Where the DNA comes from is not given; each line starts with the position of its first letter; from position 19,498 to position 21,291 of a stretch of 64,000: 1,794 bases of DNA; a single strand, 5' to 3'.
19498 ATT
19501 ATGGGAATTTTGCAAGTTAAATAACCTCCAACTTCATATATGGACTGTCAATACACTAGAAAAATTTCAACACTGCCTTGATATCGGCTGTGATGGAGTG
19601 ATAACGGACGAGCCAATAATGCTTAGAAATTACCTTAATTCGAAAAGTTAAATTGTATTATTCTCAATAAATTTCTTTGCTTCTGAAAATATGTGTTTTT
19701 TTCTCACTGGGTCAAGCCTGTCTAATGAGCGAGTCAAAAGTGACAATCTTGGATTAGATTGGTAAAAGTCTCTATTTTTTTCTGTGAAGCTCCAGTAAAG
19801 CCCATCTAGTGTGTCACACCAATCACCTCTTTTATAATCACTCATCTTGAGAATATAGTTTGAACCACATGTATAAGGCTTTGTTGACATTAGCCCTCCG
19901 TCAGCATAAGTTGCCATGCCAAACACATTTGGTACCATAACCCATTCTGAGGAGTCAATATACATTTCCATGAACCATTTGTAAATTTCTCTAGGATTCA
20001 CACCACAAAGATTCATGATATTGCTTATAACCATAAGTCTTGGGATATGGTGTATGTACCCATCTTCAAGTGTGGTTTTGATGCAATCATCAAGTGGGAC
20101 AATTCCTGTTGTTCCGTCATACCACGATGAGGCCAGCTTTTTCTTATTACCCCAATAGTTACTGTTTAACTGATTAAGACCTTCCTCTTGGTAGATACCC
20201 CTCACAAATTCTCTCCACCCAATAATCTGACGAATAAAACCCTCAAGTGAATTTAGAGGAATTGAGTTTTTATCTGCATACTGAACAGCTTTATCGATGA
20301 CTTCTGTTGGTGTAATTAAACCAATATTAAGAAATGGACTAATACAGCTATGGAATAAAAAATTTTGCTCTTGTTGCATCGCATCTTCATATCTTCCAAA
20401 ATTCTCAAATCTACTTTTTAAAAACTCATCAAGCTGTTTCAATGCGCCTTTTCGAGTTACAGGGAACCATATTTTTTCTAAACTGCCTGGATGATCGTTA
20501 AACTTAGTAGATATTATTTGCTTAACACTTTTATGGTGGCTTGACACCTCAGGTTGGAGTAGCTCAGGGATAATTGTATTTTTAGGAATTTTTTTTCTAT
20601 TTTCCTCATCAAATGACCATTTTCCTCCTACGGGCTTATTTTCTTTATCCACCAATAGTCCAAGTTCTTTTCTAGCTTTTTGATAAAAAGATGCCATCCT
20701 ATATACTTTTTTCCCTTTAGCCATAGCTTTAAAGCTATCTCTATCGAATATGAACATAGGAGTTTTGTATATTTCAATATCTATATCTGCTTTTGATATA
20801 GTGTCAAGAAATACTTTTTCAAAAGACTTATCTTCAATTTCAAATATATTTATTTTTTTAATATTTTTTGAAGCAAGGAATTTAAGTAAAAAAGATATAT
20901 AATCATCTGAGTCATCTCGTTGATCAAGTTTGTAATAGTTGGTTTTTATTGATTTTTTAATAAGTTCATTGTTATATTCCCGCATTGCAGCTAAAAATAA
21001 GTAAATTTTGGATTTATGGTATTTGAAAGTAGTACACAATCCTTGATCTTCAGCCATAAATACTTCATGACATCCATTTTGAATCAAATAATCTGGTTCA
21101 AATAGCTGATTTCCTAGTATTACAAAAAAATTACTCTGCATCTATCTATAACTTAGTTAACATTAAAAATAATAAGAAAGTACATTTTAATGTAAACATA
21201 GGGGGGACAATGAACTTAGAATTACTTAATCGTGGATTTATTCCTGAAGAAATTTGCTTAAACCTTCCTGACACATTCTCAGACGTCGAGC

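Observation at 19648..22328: IDO-family heme dioxygenase divergently paired with an FeS-BCP photolyase-like gene over a shared palindromic promoter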

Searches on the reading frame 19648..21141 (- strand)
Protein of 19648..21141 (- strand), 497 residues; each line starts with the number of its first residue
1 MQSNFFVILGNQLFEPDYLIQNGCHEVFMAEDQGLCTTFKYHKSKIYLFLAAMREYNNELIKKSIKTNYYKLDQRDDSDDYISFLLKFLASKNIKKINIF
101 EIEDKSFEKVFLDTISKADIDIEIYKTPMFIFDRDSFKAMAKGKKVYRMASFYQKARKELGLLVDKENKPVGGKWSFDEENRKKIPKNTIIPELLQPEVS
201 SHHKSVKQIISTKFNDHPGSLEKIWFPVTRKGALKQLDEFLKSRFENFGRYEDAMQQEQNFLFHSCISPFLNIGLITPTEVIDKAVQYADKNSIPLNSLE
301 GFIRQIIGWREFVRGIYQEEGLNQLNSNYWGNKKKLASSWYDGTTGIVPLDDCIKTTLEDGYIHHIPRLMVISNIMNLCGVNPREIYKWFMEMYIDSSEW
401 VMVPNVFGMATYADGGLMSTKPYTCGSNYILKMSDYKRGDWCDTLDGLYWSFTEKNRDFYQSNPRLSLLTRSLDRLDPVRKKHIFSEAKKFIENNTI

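Call 3: search_protein_families(library=pfam, proteins=[window:19648-21141:-], max_evalue=0.01)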
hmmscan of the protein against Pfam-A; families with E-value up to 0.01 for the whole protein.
window:19648-21141:- (497 aa): 2 families
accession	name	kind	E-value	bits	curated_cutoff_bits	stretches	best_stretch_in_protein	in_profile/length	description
PF04244.19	DPRP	-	2.8e-58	197.8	22.1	1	7-225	2-223/224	Deoxyribodipyrimidine photo-lyase-related protein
PF03441.19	FAD_binding_7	-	1.6e-08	34.6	27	1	323-398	28-105/203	FAD binding domain of DNA photolyase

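Call 17: search_solved_structures(query=window:19648-21141:-, max_evalue=0.001, show_alignments=2)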
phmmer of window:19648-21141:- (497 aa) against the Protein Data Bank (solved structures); distinct sequences matched with E-value up to 0.001: 12.
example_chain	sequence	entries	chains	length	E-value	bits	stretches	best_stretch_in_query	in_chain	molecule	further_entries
9hnk_A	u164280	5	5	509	2.4e-84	287.1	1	24-484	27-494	Cryptochrome/photolyase family protein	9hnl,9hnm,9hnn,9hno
3zxs_A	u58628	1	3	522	1.1e-83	284.9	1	5-492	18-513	CRYPTOCHROME B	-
9q8f_A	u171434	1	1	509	1.6e-83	284.4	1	24-484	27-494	Cryptochrome/photolyase family protein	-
5kcm_A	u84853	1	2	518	2.8e-82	280.3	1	6-475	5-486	(6-4) photolyase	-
4dja_A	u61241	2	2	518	3.8e-82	279.9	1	6-475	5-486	Photolyase | Photolyase PhrB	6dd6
5lfa_A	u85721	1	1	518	1.4e-81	278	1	6-475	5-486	(6-4) photolyase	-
8ijy_A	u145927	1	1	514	9.3e-76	258.8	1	37-479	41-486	Deoxyribodipyrimidine photolyase-related protein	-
7ykn_A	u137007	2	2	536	3.8e-67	230.4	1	118-492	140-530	Cryptochrome/photolyase family protein | 6-4 photolyase (FeS-BCP, CryPro)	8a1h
4u63_A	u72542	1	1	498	8.5e-08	34.6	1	209-398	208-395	DNA photolyase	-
2vtb_B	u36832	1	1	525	0.00015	23.9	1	265-397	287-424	CRYPTOCHROME DASH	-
2j4d_A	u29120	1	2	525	0.00028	23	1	265-397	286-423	CRYPTOCHROME DASH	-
2ijg_X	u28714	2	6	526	0.00029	23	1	265-397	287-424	Cryptochrome DASH, chloroplast/mitochondrial | CRYPTOCHROME DASH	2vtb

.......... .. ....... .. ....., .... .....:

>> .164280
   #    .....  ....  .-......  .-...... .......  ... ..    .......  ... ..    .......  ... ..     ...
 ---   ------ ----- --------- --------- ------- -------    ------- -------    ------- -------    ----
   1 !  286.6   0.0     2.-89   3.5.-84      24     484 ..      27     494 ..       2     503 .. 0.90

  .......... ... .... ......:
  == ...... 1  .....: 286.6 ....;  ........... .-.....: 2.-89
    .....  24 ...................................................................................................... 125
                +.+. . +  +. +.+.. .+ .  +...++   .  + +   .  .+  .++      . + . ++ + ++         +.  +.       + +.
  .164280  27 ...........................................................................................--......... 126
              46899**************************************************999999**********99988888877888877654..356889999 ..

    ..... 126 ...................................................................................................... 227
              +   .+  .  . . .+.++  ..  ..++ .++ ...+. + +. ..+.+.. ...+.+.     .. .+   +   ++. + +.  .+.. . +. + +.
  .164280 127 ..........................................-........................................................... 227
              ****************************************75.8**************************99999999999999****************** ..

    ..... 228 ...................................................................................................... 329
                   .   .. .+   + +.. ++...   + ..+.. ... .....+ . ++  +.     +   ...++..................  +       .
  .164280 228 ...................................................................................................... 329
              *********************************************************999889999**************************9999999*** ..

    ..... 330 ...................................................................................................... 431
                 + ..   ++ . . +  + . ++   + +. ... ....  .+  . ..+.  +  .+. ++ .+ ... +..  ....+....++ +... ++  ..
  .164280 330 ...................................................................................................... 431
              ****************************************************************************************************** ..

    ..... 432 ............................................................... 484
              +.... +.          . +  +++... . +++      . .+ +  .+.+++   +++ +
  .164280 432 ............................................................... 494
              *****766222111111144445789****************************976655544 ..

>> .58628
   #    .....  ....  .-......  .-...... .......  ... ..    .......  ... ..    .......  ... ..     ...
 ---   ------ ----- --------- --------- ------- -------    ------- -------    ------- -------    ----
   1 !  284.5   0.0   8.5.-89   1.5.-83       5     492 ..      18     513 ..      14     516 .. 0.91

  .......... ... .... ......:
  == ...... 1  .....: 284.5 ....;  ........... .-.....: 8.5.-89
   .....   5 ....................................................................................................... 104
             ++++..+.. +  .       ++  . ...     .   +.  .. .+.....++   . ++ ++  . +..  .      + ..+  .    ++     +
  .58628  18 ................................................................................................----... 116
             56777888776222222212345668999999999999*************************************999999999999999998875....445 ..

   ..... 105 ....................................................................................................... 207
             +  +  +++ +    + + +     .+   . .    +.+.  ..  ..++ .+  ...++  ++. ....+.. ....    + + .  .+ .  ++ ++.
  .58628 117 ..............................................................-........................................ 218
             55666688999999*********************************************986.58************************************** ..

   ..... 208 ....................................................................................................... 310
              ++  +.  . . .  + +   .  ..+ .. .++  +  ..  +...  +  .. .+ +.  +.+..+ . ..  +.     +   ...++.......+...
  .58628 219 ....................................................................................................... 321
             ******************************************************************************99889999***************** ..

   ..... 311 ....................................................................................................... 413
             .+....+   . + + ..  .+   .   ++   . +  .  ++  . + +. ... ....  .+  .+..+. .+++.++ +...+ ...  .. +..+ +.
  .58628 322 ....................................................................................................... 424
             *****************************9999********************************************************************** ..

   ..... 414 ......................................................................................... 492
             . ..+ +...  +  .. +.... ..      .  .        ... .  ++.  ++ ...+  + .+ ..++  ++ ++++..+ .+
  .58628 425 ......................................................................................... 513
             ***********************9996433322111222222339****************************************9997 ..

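Call 21: search_protein_families(library=ncbifam, proteins=[window:19648-21141:-], max_evalue=0.001)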
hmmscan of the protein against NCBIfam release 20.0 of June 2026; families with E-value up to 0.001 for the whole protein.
window:19648-21141:- (497 aa): 5 families
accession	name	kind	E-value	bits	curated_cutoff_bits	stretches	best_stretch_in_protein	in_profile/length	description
NF007955.0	PRK10674.1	equivalog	1.6e-08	33.9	506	1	197-397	173-374/472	deoxyribodipyrimidine photo-lyase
TIGR02765.1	crypto_DASH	subfamily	5.1e-08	32.2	317.05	1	229-396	212-382/431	DASH family cryptochrome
TIGR03556.1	photolyase_8HDF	exception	5.4e-07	28.9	884.6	1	231-397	209-379/471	deoxyribodipyrimidine photo-lyase, 8-HDF type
TIGR02766.1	crypt_chrom_pln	subfamily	0.00015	20.7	603.85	1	221-397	200-382/480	cryptochrome photoreceptor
TIGR00591.1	phr2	superfamily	0.00017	21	550.05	1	222-314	217-302/453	deoxyribodipyrimidine photo-lyase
